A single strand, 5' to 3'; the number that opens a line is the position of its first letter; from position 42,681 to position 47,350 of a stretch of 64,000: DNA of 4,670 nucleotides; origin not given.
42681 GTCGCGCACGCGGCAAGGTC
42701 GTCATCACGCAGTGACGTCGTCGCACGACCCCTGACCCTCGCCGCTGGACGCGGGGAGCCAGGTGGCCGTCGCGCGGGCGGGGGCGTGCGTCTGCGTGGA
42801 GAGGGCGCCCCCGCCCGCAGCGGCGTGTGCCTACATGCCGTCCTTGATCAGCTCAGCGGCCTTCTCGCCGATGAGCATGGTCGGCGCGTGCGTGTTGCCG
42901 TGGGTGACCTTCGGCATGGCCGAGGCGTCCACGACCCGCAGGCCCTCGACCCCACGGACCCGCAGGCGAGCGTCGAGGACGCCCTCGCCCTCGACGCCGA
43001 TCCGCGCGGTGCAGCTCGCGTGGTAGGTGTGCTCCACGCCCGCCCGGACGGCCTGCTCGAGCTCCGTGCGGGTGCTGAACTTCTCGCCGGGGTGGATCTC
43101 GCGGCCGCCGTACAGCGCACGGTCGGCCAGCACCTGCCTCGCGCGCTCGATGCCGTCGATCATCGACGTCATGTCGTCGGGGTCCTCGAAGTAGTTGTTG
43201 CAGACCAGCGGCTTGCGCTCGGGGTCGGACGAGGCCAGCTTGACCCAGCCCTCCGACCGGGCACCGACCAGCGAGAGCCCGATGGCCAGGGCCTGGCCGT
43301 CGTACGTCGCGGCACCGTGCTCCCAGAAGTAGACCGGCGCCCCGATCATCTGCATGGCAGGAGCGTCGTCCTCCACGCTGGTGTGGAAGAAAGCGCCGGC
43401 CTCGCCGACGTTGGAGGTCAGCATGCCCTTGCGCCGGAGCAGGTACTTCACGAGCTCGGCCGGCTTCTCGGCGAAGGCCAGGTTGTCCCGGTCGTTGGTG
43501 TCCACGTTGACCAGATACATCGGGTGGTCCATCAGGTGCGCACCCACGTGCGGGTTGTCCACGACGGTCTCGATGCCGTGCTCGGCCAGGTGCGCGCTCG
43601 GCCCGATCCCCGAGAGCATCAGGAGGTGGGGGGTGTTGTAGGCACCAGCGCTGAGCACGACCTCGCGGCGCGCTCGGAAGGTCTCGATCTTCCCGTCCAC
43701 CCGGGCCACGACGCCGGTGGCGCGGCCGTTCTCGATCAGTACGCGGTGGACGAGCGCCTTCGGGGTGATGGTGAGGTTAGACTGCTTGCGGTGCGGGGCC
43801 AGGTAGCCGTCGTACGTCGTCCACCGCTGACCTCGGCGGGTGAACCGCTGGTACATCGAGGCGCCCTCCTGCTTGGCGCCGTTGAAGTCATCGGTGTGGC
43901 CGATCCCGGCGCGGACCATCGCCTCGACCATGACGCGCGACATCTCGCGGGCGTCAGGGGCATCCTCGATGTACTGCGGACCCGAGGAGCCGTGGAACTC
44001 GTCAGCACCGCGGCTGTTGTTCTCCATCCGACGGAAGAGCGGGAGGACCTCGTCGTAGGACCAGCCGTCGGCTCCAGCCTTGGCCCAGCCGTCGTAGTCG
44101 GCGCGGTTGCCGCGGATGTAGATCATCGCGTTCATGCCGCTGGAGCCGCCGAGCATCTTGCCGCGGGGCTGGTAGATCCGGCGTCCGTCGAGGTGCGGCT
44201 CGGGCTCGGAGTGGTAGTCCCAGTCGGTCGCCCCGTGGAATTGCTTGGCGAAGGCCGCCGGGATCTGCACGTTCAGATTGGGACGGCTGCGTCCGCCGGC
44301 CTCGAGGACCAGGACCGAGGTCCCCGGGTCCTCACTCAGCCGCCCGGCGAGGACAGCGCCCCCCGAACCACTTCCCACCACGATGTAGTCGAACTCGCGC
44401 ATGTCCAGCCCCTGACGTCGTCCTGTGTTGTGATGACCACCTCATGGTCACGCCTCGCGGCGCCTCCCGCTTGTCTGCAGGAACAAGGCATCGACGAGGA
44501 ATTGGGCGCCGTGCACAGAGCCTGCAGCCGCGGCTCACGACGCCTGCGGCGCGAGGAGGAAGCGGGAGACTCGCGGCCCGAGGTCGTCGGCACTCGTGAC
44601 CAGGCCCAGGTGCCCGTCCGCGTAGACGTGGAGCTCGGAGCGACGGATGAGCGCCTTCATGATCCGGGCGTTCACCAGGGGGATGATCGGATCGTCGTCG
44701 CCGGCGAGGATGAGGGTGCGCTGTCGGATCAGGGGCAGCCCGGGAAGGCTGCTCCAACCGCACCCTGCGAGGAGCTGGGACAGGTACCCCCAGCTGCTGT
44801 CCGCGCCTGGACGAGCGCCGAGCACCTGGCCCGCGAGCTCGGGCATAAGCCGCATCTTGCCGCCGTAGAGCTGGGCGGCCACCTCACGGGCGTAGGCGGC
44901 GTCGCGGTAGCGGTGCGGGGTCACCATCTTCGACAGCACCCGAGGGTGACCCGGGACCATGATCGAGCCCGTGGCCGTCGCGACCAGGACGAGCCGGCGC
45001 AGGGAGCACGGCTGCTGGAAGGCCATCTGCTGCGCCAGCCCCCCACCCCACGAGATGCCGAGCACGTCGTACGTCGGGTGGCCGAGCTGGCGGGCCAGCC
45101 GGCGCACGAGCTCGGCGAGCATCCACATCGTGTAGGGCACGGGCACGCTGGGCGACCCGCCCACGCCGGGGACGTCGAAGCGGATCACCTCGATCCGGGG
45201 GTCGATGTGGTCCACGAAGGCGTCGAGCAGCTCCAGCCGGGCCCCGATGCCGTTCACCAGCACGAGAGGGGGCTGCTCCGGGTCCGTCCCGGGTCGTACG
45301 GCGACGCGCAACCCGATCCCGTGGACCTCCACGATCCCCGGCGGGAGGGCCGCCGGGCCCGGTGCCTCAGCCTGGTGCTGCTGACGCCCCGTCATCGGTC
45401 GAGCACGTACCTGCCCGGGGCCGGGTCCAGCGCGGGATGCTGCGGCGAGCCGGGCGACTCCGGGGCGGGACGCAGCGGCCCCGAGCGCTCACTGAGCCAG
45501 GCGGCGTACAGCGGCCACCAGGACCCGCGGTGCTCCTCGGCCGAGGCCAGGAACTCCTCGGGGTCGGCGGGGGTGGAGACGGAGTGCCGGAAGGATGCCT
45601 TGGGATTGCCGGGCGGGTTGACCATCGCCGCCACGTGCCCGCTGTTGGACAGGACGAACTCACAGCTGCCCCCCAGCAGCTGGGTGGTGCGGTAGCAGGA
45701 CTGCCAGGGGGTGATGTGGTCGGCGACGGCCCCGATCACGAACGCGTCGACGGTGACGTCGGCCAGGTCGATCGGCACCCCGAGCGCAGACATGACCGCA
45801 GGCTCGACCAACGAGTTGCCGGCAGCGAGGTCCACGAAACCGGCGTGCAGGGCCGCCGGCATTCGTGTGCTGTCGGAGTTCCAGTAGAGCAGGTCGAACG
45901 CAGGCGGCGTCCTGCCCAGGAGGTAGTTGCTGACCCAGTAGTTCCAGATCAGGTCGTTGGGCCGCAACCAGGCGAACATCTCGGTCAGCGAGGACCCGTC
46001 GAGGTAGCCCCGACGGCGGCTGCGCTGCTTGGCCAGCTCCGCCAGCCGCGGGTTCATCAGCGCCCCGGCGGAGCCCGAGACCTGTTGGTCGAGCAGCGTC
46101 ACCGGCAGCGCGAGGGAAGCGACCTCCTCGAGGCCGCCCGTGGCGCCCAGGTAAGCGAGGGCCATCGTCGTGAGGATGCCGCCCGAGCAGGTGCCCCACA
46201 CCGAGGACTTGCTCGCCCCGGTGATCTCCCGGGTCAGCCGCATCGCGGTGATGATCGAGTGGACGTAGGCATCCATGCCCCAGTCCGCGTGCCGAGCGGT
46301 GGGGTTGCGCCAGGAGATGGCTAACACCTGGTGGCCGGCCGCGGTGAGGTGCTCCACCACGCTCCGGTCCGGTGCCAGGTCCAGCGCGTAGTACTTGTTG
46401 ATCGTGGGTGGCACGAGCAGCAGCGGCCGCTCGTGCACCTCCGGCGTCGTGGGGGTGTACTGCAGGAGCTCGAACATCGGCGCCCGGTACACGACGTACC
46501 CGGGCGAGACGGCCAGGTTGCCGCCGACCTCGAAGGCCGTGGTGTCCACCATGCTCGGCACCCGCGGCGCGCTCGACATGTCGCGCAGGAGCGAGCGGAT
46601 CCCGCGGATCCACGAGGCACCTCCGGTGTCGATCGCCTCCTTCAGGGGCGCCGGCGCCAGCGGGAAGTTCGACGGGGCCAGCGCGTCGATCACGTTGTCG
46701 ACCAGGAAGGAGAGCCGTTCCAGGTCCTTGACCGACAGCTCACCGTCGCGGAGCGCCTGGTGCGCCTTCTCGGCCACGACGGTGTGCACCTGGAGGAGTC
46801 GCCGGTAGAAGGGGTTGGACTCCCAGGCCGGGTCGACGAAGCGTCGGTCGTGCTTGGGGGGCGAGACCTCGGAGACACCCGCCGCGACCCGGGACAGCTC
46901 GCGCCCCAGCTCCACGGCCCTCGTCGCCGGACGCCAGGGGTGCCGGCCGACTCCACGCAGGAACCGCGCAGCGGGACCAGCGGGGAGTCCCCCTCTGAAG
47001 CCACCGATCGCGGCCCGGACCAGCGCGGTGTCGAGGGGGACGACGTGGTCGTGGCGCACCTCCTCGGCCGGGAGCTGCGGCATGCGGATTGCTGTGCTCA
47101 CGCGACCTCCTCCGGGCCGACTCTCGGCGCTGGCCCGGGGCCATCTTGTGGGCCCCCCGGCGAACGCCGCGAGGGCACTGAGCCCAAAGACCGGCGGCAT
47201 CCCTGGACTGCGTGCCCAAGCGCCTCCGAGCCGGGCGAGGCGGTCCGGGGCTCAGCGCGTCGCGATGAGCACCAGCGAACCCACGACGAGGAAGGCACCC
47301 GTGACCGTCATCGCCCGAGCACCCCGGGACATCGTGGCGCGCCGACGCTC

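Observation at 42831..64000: Possible hydrocarbon-to-bioplastic island: uptake, oxidation and PHA storage on one element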

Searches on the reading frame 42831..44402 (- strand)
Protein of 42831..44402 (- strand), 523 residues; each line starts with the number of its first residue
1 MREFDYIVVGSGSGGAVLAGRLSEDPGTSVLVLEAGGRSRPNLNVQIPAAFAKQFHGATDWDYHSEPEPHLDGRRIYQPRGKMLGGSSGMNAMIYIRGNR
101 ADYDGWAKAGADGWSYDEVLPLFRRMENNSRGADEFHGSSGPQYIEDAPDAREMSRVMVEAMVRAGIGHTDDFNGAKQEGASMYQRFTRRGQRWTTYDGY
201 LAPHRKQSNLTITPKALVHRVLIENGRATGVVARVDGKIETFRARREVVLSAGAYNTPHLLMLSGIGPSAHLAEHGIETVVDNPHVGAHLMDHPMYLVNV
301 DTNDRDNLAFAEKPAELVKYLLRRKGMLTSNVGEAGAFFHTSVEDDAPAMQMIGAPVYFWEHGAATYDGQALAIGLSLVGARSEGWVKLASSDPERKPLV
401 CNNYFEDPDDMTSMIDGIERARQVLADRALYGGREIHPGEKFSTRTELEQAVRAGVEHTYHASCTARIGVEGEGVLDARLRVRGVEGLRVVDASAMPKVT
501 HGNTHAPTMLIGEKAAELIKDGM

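Call 3: search_protein_families(library=pfam, proteins=[window:42831-44402:-])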
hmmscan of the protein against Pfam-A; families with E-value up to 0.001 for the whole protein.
window:42831-44402:- (523 aa): 3 families
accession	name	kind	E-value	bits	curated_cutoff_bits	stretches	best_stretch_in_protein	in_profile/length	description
PF00732.25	GMC_oxred_N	-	1.9e-48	165.6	23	1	4-294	1-217/218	GMC oxidoreductase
PF05199.19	GMC_oxred_C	-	1.7e-30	106.8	24.6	1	382-512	2-139/139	GMC oxidoreductase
PF00890.30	FAD_binding_2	-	9.4e-10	38.7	20.4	1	172-261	116-207/414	FAD binding domain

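Call 19: search_protein_families(library=ncbifam, proteins=[window:42831-44402:-], max_evalue=0.00001)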
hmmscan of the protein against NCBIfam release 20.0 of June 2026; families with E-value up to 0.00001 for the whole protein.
window:42831-44402:- (523 aa): 7 families
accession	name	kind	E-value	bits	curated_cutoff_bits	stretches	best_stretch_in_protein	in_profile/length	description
NF002550.0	PRK02106.1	subfamily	1e-158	529.4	605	1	2-521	4-535/563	choline dehydrogenase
TIGR01810.1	betA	equivalog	7.2e-139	463.8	732.1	1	5-520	1-527/532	choline dehydrogenase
TIGR03970.1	mycofact_MftG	equivalog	3.3e-86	290.2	387.45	2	5-307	2-305/487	mycofactocin dehydrogenase MftG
TIGR04542.1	GMC_mycofac_2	equivalog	1.2e-32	113.6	400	1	5-276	1-249/425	mycofactocin system GMC family oxidoreductase MftG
NF038210.1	GMC_mycofac_3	equivalog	4.5e-17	62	300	0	457-503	354-396/418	mycofactocin system GMC family oxidoreductase MftG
NF058674.1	CholsOxChoxAB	equivalog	1.3e-07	30.5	850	0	3-41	5-42/535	cholesterol oxidase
NF009478.0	PRK12844.1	equivalog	7.4e-06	24.5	789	0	208-256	223-271/559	3-ketosteroid-delta-1-dehydrogenase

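Call 52: search_solved_structures(query=window:42831-44402:-, max_evalue=1e-40)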
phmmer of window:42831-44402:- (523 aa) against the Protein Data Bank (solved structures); distinct sequences matched with E-value up to 1e-40: 35.
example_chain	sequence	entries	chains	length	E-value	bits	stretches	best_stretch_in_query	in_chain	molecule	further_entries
8b7s_A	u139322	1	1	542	1.6e-113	383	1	2-521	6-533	Chloramphenicol-inactivating oxidoreductase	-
9lq0_A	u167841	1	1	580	8.6e-103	347.6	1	2-520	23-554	Oxygen-dependent choline dehydrogenase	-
8rpg_A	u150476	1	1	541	6.4e-96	324.9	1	3-520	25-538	Alcohol oxidase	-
8rpf_A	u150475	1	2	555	3.1e-88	299.6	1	1-519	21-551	alcohol oxidase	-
3nne_A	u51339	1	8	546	1.2e-84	287.7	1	2-521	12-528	Choline oxidase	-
2jbv_A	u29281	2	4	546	3.1e-84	286.4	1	2-521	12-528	CHOLINE OXIDASE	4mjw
3ljp_A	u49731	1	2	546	3.4e-84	286.2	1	2-521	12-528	Choline oxidase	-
9ugm_A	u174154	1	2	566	7.8e-82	278.4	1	2-520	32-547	FAD containing choline oxidase mutant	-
6ys2_AAA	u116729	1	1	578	8.8e-74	251.9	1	3-519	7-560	Fatty acid Photodecarboxylase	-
6zh7_A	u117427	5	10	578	1.1e-73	251.5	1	2-519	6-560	Fatty acid photodecarboxylase, chloroplastic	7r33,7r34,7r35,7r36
7av4_AAA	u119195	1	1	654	1.2e-73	251.4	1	3-519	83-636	Fatty acid photodecarboxylase, chloroplastic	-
6ys1_AAA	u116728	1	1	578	1.3e-73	251.3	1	3-519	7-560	Fatty acid Photodecarboxylase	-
6yru_AAA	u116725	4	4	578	1.4e-73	251.2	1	3-519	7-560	Fatty acid Photodecarboxylase | Fatty acid photodecarboxylase, chloroplastic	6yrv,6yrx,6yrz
5ncc_A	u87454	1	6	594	1.6e-73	251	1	3-519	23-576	Fatty acid Photodecarboxylase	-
3t37_A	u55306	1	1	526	8.4e-61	209.1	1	5-516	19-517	Probable dehydrogenase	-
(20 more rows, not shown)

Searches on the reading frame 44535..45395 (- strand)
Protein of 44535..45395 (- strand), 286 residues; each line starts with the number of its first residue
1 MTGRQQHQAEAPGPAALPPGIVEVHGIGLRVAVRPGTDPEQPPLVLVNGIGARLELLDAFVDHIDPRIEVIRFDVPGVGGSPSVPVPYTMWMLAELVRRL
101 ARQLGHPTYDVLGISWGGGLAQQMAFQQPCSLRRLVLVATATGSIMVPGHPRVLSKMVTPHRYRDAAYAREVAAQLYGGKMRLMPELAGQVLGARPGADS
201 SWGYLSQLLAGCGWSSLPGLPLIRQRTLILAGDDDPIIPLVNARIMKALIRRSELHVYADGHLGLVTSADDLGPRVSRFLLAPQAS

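Call 3: search_protein_families(library=pfam, proteins=[window:44535-45395:-])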
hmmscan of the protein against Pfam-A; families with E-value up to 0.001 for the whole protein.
window:44535-45395:- (286 aa): 3 families
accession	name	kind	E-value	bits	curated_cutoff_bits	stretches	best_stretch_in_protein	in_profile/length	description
PF00561.26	Abhydrolase_1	-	3.4e-23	83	25.8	1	42-263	1-239/245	alpha/beta hydrolase fold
PF12697.13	Abhydrolase_6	-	5.9e-15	57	26.3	1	44-266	1-208/217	Alpha/beta hydrolase family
PF12146.15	Hydrolase_4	-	8.4e-07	29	27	1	44-145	7-114/239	Serine aminopeptidase, S33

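Call 19: search_protein_families(library=ncbifam, proteins=[window:44535-45395:-], max_evalue=0.00001)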
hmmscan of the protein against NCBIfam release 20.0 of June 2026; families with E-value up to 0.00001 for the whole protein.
window:44535-45395:- (286 aa): 16 families
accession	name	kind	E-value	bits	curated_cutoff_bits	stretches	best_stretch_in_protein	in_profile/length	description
TIGR02240.1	PHA_depoly_arom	equivalog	3.4e-73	246.4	250.6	1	22-280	7-263/276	poly(3-hydroxyalkanoate) depolymerase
NF051488.1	bifunc_PcaDC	exception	6e-26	91.4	390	1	38-280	10-250/375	bifunctional 3-oxoadipate enol-lactonase/4-carboxymuconolactone decarboxylase PcaDC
TIGR02427.1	protocat_pcaD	equivalog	5.8e-23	81.6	255.85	1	36-142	8-114/251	3-oxoadipate enol-lactonase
NF051487.1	bifunc_PcaCD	exception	2e-17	63.4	430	1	29-280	158-411/413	bifunctional 4-carboxymuconolactone decarboxylase/3-oxoadipate enol-lactonase PcaCD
NF045632.1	hydroxlase_HsaD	equivalog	1e-11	44.4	400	1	40-147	33-144/290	4,5:9,10-diseco-3-hydroxy-5,9,17-trioxoandrosta-1(10),2-diene-4-oate hydrolase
NF011457.0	PRK14875.1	equivalog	3.1e-11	42.9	307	1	37-142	128-233/372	acetoin dehydrogenase dihydrolipoyllysine-residue acetyltransferase subunit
NF050089.1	i_nPHAscl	equivalog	3.3e-11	42.8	300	1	41-142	18-119/288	intracellular short-chain-length polyhydroxyalkanoate depolymerase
TIGR03611.1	RutD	equivalog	1.4e-10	40.9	238.5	1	34-139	6-112/258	pyrimidine utilization protein D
TIGR01738.1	bioH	equivalog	8e-10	38.8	206.95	1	43-141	6-99/245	pimeloyl-ACP methyl ester esterase BioH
TIGR03695.1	menH_SHCHC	equivalog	5.9e-09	35.7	208.55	1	41-143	2-107/252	2-succinyl-6-hydroxy-2,4-cyclohexadiene-1-carboxylate synthase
NF045948.1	ProImpepThrmp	equivalog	7e-08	32.2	500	0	20-169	5-156/291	proline iminopeptidase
NF058580.1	lipase_V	equivalog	1.7e-07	31.2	300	0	41-141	25-118/230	EstV family lipase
TIGR01250.1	pro_imino_pep_2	subfamily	2e-07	30.9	167.65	0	34-139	19-128/288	proline iminopeptidase-family hydrolase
NF033124.1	estX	equivalog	2.1e-07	30.4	600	0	38-147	20-134/280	macrolide esterase EstX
TIGR03056.1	bchO_mg_che_rel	equivalog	3.2e-06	26.4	172.55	1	39-143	26-131/278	alpha/beta fold hydrolase BchO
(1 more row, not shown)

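Call 109: search_solved_structures(query=window:44535-45395:-, max_evalue=1e-12)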
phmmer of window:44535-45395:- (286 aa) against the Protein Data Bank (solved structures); distinct sequences matched with E-value up to 1e-12: 2.
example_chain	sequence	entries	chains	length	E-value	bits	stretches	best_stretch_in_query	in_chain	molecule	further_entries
6eb3_A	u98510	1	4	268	7e-16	61.6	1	24-284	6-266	Est1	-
8v16_C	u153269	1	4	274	7.4e-16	61.6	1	24-284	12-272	Esterase 1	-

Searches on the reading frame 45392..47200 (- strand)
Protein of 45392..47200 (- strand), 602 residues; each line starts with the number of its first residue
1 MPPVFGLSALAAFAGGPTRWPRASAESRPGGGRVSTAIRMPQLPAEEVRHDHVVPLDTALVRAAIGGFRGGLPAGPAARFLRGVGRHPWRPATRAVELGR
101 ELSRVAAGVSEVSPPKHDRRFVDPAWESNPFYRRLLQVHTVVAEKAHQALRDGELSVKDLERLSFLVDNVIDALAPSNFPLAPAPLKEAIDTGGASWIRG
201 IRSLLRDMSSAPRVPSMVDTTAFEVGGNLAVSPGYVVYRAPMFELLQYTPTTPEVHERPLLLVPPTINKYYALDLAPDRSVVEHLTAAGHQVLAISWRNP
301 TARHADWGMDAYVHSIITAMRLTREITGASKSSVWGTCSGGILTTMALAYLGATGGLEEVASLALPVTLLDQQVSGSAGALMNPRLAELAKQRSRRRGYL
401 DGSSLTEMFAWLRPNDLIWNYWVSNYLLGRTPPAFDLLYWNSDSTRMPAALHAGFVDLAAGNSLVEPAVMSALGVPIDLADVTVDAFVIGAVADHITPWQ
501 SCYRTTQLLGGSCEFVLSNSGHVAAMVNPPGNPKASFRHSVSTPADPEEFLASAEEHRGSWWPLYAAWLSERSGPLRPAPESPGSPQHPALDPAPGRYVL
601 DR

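Call 3: search_protein_families(library=pfam, proteins=[window:45392-47200:-])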
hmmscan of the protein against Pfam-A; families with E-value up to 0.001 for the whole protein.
window:45392-47200:- (602 aa): 2 families
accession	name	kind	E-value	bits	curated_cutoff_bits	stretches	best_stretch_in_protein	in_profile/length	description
PF07167.19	PhaC_N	-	2.6e-52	177.4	23.7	1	118-284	2-172/173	Poly-beta-hydroxybutyrate polymerase (PhaC) N-terminus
PF00561.26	Abhydrolase_1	-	1.1e-10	42.1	25.8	1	278-529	16-245/245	alpha/beta hydrolase fold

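Call 19: search_protein_families(library=ncbifam, proteins=[window:45392-47200:-], max_evalue=0.00001)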
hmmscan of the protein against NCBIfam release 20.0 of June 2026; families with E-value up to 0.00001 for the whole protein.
window:45392-47200:- (602 aa): 3 families
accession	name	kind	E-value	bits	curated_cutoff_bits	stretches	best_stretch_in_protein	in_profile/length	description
TIGR01839.1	PHA_synth_II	subfamily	4.6e-175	582.9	855.4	1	55-602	13-560/560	class II poly(R)-hydroxyalkanoic acid synthase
TIGR01838.1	PHA_synth_I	subfamily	6.4e-145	483.6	622.65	1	110-600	37-531/532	class I poly(R)-hydroxyalkanoic acid synthase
TIGR01836.1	PHA_synth_III_C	subfamily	4.4e-21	75.3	365.3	1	230-528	35-332/350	class III poly(R)-hydroxyalkanoic acid synthase subunit PhaC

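Call 28: find_related_loci(query=window:45392-47200:-, collection=genome_contigs, flank=10000)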
Query window:45392-47200:- (602 aa) in genome_contigs; peptide patterns used: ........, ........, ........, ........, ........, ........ (x = any residue, [..] = any of these).
600 stretches matched a pattern (row limit reached: there are more); 583 encode a relative of the query (tblastn E <= 1e-3); the best 80 are kept; 80 distinct loci.
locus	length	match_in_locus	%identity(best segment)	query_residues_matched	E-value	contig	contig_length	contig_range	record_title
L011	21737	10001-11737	52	24-602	0e+0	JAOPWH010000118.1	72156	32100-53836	MAG: Blastococcus sp. isolate RYN_169 scaffold_378504, whole genome shotgun sequence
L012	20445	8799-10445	55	55-602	0e+0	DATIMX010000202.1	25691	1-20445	MAG TPA_asm: Geodermatophilus sp. isolate SMAG_U15781 k141_969053, whole genome shotgun sequence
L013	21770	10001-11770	52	14-602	0e+0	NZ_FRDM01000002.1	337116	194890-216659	Geodermatophilus obscurus strain DSM 43162, whole genome shotgun sequence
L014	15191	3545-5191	54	56-602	0e+0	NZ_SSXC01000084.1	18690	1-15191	Blastococcus sp. MG754426 scaffold_83, whole genome shotgun sequence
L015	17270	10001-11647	55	55-602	0e+0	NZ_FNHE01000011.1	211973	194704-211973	Geodermatophilus siccatus strain DSM 45419, whole genome shotgun sequence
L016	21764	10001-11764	48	14-602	0e+0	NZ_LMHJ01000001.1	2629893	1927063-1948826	Nocardioides sp. Root682 contig_1, whole genome shotgun sequence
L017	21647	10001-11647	53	56-602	0e+0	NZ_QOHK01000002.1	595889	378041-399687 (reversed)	Blastococcus sp. TF02-8 NODE_2_length_595889_cov_719.088947, whole genome shotgun sequence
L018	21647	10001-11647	52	56-602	0e+0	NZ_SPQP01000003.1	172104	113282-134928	Blastococcus sp. TF02A-35 NODE_3_length_172104_cov_361.016741, whole genome shotgun sequence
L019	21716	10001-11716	51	28-602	0e+0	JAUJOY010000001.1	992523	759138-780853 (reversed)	MAG: Mycobacteriales bacterium isolate YX3bin30 opera_contig_6, whole genome shotgun sequence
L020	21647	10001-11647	53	56-602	0e+0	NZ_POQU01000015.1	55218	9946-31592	Blastococcus atacamensis strain P6 NODE_15, whole genome shotgun sequence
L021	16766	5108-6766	52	51-602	0e+0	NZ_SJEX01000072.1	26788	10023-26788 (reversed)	Modestobacter excelsi strain 1G6 sequence_72, whole genome shotgun sequence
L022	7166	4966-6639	52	54-602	0e+0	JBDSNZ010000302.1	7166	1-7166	MAG: Ornithinibacter sp. isolate cluster1_bin.428 k127_8316807, whole genome shotgun sequence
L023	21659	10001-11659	52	51-602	0e+0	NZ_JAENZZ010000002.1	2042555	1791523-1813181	Blastococcus sp. TML/M2B tmlm2b000002, whole genome shotgun sequence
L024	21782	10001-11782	51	16-602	0e+0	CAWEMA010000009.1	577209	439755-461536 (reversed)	MAG: uncultured Actinomycetota bacterium isolate MFD05674.bin.1.229 genome assembly, contig: contig_39560, whole genome 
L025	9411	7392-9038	52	55-602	0e+0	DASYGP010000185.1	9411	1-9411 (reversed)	MAG TPA_asm: Mycobacteriales bacterium isolate SMAG_U4216 k141_827225, whole genome shotgun sequence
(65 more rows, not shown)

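Call 30: find_encoding_contigs(protein=window:45392-47200:-, flank=10000, max_places=6)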
Protein window:45392-47200:- (602 aa): no gene with exactly this product is on record in the collection.

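Call 108: search_solved_structures(query=window:45392-47200:-, max_evalue=1e-10)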
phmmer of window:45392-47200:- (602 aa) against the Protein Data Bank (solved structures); distinct sequences matched with E-value up to 1e-10: 5.
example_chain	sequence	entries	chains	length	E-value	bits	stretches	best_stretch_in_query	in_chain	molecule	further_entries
5hz2_A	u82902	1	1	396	2.3e-98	333.8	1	222-599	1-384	Poly-beta-hydroxybutyrate polymerase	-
5t6o_A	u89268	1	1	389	2.9e-97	330.2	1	222-599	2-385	Poly-beta-hydroxybuterate polymerase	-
9knj_A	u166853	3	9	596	9.2e-96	325.2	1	111-600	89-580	PHA synthase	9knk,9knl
5xav_A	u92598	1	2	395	2.6e-92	313.8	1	223-601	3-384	Intracellular polyhydroxyalkanoate synthase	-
6k3c_A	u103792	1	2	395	1.3e-91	311.5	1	223-601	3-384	Intracellular polyhydroxyalkanoate synthase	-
